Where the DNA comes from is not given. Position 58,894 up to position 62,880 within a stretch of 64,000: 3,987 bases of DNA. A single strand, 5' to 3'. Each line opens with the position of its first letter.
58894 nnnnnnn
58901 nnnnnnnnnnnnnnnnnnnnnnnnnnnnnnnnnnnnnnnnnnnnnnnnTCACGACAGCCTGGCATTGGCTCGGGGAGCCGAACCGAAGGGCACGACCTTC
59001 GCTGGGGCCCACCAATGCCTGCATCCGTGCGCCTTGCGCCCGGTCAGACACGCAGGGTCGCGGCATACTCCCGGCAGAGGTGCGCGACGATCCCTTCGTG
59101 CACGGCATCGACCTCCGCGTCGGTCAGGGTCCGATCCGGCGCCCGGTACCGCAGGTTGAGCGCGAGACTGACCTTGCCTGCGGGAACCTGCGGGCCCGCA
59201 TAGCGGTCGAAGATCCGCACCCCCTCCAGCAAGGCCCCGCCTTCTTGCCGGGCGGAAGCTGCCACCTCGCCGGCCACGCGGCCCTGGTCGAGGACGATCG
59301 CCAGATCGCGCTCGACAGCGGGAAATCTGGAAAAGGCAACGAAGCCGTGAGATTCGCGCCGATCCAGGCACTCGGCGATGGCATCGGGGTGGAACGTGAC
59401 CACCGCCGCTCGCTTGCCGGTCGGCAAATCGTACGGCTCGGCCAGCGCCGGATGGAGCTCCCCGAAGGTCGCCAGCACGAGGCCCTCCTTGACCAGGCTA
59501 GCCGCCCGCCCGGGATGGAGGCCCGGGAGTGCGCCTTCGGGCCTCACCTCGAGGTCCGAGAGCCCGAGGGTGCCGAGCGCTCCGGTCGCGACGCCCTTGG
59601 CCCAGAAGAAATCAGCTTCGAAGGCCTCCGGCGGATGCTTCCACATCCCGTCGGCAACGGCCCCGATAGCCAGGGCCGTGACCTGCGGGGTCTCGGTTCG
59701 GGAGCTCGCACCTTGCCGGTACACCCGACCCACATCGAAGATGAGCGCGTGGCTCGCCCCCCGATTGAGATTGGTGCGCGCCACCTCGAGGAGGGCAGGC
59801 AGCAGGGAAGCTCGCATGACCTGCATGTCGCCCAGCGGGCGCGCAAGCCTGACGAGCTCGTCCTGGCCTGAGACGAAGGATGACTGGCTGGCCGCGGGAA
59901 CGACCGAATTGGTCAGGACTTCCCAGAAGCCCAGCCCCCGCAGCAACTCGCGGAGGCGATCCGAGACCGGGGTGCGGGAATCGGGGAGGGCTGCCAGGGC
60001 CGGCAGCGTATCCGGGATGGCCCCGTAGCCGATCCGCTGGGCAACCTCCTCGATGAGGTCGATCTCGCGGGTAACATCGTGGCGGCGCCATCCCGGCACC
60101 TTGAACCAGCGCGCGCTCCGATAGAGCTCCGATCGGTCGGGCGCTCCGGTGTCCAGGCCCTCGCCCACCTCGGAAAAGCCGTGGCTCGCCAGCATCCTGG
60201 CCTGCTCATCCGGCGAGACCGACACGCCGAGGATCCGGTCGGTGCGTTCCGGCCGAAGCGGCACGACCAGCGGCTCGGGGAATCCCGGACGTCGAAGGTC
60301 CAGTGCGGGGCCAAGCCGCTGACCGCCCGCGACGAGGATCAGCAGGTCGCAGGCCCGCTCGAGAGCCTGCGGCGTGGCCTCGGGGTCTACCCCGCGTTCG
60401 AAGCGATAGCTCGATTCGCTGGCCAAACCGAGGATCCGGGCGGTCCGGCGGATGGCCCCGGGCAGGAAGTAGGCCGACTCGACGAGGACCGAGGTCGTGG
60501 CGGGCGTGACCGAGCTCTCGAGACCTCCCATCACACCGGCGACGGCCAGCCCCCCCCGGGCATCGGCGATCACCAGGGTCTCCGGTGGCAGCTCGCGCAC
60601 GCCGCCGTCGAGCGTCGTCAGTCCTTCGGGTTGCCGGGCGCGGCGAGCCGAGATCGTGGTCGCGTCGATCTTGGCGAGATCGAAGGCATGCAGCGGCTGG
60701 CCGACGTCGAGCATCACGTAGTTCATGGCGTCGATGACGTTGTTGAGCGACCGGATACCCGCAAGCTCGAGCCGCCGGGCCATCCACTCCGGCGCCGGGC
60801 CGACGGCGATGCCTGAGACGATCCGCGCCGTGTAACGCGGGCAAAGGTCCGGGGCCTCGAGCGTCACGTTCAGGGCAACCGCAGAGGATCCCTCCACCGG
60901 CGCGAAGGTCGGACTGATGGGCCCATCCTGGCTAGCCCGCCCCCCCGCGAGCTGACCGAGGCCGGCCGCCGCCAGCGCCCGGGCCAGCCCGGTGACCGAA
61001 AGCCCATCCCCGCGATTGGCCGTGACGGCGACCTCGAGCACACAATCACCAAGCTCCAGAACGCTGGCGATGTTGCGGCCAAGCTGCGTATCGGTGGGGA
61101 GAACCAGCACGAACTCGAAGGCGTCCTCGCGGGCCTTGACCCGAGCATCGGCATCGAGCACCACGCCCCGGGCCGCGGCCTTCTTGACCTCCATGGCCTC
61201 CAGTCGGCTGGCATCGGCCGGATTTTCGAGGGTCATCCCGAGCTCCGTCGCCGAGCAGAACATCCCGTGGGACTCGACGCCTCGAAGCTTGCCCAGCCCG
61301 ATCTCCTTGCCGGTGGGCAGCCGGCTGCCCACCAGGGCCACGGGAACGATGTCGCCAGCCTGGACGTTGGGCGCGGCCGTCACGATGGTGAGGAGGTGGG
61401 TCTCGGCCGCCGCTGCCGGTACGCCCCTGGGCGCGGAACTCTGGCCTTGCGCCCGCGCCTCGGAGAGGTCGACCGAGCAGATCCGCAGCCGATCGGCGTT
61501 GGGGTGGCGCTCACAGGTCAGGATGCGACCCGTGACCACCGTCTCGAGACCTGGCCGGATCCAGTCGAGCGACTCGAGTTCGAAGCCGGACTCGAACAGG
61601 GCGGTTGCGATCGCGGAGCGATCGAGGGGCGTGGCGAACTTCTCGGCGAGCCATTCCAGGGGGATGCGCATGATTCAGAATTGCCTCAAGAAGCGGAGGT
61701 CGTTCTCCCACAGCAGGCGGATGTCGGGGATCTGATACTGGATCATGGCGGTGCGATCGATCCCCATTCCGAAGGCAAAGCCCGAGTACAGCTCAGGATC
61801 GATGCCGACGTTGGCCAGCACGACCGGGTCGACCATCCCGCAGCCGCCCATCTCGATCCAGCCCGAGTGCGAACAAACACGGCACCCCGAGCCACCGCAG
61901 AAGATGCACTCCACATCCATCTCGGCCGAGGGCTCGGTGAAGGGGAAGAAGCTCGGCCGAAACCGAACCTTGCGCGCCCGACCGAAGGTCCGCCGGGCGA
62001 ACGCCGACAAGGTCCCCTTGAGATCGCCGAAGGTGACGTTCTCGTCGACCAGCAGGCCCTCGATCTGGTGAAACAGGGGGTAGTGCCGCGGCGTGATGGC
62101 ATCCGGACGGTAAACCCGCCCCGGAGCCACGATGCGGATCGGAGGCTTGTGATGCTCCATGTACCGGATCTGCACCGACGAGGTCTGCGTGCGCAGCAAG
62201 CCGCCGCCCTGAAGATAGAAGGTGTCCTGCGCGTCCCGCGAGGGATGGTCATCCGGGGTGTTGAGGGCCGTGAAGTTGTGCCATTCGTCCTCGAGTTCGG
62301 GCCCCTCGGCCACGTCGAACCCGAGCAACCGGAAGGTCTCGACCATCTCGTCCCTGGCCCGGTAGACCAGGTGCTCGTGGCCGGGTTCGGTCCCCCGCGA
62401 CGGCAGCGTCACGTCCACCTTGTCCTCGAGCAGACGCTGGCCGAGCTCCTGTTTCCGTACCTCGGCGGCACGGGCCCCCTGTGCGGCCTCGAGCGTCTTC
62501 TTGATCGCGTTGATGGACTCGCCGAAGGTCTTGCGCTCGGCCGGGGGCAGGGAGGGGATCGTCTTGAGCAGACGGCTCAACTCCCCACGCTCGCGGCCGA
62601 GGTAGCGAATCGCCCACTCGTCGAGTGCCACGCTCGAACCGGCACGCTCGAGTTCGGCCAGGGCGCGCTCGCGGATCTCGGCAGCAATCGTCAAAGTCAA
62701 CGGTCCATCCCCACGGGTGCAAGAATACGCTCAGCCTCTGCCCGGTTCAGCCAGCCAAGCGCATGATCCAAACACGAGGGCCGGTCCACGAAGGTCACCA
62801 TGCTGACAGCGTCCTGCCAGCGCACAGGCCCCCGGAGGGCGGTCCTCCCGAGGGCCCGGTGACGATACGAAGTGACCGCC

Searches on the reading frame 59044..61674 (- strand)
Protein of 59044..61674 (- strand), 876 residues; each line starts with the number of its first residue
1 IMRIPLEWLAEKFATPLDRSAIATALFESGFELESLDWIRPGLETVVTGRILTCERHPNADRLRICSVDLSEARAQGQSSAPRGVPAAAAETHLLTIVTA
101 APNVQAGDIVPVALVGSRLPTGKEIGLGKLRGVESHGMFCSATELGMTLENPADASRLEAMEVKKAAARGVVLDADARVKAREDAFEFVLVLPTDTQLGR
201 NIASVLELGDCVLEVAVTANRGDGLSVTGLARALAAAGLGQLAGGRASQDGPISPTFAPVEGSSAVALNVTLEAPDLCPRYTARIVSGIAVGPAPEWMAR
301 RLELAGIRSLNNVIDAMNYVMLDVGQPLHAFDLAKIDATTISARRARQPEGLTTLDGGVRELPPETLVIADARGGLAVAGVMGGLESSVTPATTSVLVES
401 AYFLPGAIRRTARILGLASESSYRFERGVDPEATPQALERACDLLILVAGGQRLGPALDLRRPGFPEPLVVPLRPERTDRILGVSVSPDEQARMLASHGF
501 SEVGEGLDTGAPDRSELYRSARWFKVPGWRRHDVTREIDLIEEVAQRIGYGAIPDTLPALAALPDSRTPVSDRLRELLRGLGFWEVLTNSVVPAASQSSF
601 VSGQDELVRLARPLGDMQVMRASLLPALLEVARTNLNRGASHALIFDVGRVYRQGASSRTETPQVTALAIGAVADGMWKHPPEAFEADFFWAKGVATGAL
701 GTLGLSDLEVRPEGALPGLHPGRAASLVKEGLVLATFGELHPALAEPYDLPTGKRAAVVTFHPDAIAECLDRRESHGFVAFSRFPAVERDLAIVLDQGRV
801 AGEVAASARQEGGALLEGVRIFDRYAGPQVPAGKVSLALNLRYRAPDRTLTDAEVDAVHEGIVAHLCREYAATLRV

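Call 60: search_protein_families(library=pfam, proteins=[window:59044-61674:-], max_evalue=0.0001)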
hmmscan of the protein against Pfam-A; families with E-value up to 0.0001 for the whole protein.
window:59044-61674:- (876 aa): 5 families
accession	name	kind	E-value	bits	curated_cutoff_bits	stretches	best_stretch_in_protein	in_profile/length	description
PF03483.22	B3_4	-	1.8e-63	213.7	29.3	1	278-448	2-172/174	B3/4 domain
PF17759.6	tRNA_synthFbeta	-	3.7e-40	138.1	22.4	1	553-752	1-205/214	Phenylalanyl tRNA synthetase beta chain CLM domain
PF03147.19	FDX-ACB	-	1.1e-25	90.3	31.1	1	782-875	1-94/94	Ferredoxin-fold anticodon binding domain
PF01588.26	tRNA_bind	-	4.8e-13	49.5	27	1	46-162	1-86/96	Putative tRNA binding domain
PF03484.21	B5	-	5e-11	43.1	28.6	1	472-550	2-67/67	tRNA synthetase B5 domain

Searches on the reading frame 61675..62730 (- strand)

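Call 81: search_protein_families(library=pfam, proteins=[window:61675-62730:-], max_evalue=0.0001)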
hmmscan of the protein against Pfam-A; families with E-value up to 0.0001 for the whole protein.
window:61675-62730:- (351 aa): 2 families
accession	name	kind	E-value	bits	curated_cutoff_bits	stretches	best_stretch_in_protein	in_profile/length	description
PF01409.25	tRNA-synt_2d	-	6.7e-96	321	19.8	1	104-351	1-246/246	tRNA synthetases class II core domain (F)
PF02912.23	Phe_tRNA-synt_N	-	7.4e-14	51.9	22.3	1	33-100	3-69/69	Aminoacyl tRNA synthetase class II, N-terminal domain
